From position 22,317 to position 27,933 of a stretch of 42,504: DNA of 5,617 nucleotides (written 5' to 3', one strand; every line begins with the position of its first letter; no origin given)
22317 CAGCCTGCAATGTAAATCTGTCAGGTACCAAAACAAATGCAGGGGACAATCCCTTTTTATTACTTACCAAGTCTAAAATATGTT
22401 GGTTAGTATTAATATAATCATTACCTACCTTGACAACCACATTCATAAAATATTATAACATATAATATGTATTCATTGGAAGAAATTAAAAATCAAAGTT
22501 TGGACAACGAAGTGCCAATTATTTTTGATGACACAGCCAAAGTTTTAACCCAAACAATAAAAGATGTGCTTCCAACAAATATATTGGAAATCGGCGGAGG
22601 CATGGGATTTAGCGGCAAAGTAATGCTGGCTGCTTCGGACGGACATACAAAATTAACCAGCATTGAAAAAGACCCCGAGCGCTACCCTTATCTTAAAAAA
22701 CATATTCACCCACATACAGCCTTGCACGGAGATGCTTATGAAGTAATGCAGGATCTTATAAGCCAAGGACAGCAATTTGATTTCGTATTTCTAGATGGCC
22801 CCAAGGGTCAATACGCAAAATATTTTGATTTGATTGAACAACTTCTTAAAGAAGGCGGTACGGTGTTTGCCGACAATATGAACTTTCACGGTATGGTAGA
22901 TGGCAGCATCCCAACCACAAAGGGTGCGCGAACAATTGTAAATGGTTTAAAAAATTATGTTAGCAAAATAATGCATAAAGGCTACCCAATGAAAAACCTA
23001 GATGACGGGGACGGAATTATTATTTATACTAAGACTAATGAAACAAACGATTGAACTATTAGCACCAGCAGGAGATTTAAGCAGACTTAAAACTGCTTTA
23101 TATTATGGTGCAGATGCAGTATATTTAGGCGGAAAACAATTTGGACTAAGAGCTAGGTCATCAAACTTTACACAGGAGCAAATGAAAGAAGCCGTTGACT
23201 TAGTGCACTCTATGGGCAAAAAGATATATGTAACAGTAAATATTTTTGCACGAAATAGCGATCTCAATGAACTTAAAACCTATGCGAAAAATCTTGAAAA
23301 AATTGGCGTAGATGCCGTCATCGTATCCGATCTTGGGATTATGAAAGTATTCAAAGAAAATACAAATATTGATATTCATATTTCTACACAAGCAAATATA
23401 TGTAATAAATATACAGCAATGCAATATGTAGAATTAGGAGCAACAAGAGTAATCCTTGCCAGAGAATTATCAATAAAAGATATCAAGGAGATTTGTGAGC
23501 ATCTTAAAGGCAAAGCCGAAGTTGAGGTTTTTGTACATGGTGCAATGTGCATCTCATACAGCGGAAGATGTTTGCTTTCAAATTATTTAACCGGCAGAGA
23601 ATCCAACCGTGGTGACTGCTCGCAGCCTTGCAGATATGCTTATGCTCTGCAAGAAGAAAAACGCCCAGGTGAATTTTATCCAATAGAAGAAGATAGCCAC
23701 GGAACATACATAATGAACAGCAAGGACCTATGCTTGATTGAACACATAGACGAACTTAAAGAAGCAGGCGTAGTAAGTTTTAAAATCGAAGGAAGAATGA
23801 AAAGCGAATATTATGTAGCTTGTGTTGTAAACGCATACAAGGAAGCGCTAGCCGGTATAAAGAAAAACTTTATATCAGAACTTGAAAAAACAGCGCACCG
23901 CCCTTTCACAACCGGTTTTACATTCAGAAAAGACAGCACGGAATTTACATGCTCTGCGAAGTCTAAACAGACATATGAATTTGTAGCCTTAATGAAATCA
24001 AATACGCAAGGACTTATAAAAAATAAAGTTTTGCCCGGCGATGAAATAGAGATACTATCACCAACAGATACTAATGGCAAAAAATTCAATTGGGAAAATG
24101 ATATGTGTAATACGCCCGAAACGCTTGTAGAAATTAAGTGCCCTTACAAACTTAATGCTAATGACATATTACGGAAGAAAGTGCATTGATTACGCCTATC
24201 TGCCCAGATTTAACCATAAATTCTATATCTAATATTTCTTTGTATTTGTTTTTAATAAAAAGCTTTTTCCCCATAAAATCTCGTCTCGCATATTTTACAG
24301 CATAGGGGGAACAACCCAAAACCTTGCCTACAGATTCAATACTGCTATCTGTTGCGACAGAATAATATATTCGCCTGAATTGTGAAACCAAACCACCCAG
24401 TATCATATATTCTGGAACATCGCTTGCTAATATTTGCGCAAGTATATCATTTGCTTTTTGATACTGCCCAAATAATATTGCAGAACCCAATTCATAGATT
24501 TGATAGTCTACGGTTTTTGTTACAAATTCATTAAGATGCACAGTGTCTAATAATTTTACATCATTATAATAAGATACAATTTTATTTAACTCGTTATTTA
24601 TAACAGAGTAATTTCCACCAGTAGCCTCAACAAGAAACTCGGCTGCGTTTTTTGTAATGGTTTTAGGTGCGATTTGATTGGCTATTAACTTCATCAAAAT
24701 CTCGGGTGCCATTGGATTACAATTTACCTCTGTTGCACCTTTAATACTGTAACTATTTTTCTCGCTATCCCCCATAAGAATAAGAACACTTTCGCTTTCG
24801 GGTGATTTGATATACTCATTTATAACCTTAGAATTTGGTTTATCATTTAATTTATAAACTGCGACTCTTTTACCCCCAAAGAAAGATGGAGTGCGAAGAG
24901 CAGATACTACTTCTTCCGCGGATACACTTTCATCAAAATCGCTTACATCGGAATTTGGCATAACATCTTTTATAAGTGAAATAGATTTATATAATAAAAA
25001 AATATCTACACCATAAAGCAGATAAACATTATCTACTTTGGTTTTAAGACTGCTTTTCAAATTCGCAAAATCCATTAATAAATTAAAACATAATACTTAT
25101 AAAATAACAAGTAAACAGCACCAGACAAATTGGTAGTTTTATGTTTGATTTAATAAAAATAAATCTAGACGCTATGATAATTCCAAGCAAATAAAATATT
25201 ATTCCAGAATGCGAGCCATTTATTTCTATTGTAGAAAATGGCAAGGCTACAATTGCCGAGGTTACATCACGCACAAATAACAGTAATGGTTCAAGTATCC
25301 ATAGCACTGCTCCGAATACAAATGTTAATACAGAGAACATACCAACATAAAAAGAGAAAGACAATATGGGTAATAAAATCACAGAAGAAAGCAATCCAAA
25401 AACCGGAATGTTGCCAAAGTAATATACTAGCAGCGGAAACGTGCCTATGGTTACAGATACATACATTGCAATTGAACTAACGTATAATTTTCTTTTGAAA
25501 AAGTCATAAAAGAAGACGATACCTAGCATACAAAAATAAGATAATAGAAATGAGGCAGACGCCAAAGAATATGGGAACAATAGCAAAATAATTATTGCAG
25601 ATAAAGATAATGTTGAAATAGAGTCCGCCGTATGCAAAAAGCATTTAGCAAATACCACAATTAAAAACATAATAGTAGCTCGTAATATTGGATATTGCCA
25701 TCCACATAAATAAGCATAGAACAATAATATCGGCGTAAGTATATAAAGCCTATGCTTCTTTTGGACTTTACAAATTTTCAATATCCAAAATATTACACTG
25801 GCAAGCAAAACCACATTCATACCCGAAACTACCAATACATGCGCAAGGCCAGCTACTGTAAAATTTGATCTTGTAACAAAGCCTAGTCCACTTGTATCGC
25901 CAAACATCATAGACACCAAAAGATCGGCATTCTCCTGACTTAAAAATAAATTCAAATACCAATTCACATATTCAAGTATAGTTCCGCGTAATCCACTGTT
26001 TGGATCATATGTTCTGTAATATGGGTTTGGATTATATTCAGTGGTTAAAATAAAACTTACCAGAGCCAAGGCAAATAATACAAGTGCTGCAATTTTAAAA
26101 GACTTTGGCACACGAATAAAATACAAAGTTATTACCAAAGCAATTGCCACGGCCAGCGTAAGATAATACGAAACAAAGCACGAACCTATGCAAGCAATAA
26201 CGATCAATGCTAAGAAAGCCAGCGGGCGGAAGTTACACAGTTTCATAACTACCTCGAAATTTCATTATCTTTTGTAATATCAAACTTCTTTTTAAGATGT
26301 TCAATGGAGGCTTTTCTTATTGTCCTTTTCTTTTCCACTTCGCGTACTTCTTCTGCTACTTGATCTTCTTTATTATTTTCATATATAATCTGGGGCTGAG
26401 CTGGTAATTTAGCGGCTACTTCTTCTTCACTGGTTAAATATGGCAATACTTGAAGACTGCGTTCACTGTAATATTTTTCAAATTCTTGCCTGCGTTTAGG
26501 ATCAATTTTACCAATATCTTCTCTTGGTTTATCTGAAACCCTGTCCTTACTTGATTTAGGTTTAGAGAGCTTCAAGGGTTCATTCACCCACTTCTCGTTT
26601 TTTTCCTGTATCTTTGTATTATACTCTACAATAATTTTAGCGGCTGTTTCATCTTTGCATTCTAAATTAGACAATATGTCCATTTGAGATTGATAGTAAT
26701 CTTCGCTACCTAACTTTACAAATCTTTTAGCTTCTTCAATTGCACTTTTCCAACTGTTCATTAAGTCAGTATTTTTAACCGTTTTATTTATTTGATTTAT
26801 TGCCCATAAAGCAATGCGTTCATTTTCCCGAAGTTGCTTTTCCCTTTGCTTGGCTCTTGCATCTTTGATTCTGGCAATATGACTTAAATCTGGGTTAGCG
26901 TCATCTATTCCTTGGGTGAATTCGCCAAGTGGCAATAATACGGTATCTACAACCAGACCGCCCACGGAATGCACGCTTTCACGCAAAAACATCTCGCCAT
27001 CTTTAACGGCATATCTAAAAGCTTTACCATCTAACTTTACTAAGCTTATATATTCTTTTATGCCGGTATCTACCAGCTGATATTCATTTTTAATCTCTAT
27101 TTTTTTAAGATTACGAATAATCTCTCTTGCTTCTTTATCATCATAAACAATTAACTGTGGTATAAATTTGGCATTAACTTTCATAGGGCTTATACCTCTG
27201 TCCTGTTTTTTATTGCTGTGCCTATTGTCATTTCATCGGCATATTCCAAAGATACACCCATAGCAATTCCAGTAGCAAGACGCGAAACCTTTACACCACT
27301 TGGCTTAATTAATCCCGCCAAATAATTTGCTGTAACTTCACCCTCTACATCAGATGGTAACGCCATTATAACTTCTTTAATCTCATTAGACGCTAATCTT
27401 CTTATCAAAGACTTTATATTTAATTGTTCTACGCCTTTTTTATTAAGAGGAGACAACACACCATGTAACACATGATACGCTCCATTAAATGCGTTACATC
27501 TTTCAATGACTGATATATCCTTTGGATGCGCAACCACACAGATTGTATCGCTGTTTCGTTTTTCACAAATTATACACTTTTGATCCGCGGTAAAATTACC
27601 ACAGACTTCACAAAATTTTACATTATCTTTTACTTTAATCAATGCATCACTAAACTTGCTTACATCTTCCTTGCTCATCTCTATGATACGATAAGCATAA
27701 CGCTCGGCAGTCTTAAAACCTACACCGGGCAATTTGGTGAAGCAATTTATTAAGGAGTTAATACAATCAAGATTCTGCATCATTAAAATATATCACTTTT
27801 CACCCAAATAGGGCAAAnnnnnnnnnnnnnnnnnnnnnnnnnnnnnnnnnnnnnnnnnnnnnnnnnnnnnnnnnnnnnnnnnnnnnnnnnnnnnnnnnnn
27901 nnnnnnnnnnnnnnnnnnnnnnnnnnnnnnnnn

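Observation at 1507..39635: Genes that head transcription units have a -35/-10 ending 5-8 nt before the start codon and no SD, predicting pervasive leaderless mRNAs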

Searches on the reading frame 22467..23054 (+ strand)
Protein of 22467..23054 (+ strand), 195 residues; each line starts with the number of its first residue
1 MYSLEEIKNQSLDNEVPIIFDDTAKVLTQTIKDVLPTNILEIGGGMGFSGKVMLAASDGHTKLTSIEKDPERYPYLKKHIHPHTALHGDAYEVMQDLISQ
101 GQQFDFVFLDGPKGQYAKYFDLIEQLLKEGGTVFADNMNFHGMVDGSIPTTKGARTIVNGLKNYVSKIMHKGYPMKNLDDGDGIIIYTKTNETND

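Call 11: search_protein_families(library=pfam, proteins=[window:22467-23054:+])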
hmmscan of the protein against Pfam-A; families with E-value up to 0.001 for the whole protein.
window:22467-23054:+ (195 aa): 3 families
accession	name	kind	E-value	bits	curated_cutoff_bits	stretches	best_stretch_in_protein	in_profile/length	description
PF01596.23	Methyltransf_3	-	7.6e-15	55.2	22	1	20-146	29-163/204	O-methyltransferase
PF13578.12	Methyltransf_24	-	4.1e-10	40.9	26.3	1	40-137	1-104/105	Methyltransferase domain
PF03602.21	Cons_hypoth95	-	6.1e-06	26.5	24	1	53-138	57-153/182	Conserved hypothetical protein 95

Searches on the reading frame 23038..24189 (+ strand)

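Call 12: search_protein_families(library=pfam, proteins=[window:23038-24189:+])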
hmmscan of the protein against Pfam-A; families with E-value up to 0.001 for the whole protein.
window:23038-24189:+ (383 aa): 2 families
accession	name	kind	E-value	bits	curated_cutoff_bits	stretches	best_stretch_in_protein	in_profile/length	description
PF01136.24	Peptidase_U32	-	1.9e-89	299.4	22.4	1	77-299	2-231/233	Peptidase family U32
PF16325.11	Peptidase_U32_C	-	1.7e-05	25.3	28.2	1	312-379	2-83/83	Peptidase family U32 C-terminal domain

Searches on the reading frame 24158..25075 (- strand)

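Call 12: search_protein_families(library=pfam, proteins=[window:24158-25075:-])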
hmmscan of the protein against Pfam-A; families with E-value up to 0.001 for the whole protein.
window:24158-25075:- (305 aa): 2 families
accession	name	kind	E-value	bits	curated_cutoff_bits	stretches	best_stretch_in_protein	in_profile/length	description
PF21694.2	DNA_pol3_delta_C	-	7.6e-09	36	27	1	192-293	3-108/121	DNA polymerase III delta subunit, C-terminal domain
PF06144.19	DNA_pol3_delta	-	2.7e-06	27.8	21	1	18-108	1-105/124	DNA polymerase III, delta subunit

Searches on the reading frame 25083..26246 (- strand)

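Call 12: search_protein_families(library=pfam, proteins=[window:25083-26246:-])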
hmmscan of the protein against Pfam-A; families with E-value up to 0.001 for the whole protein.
window:25083-26246:- (387 aa): 1 family
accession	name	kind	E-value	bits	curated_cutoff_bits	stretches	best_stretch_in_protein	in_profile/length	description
PF03772.21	Competence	-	3.9e-41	141.7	23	1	113-358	1-261/270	Competence protein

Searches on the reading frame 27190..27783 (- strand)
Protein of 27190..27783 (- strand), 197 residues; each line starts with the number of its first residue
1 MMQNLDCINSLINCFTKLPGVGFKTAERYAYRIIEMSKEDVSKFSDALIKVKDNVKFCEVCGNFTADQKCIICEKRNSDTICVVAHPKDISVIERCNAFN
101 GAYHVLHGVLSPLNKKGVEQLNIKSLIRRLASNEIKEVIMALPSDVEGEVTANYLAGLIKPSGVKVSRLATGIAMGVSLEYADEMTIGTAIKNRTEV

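Call 12: search_protein_families(library=pfam, proteins=[window:27190-27783:-])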
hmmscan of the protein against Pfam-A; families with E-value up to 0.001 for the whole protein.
window:27190-27783:- (197 aa): 5 families
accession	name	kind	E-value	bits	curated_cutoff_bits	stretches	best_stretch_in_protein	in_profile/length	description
PF13662.12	Toprim_4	-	2.4e-22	79.4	25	1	79-170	1-85/85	Toprim domain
PF21176.3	RecR_HhH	-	3.6e-12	46.3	27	1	8-50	1-43/45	RecR, helix-hairpin-helix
PF21175.2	RecR_C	-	8.5e-09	35.1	22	1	172-195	1-24/24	RecR, C-terminal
PF01751.28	Toprim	-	5.1e-08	33.4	23.1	1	80-168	1-95/96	Toprim domain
PF02132.21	RecR_ZnF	-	0.00036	20.7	22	1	55-73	1-19/21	RecR, Cys4-zinc finger domain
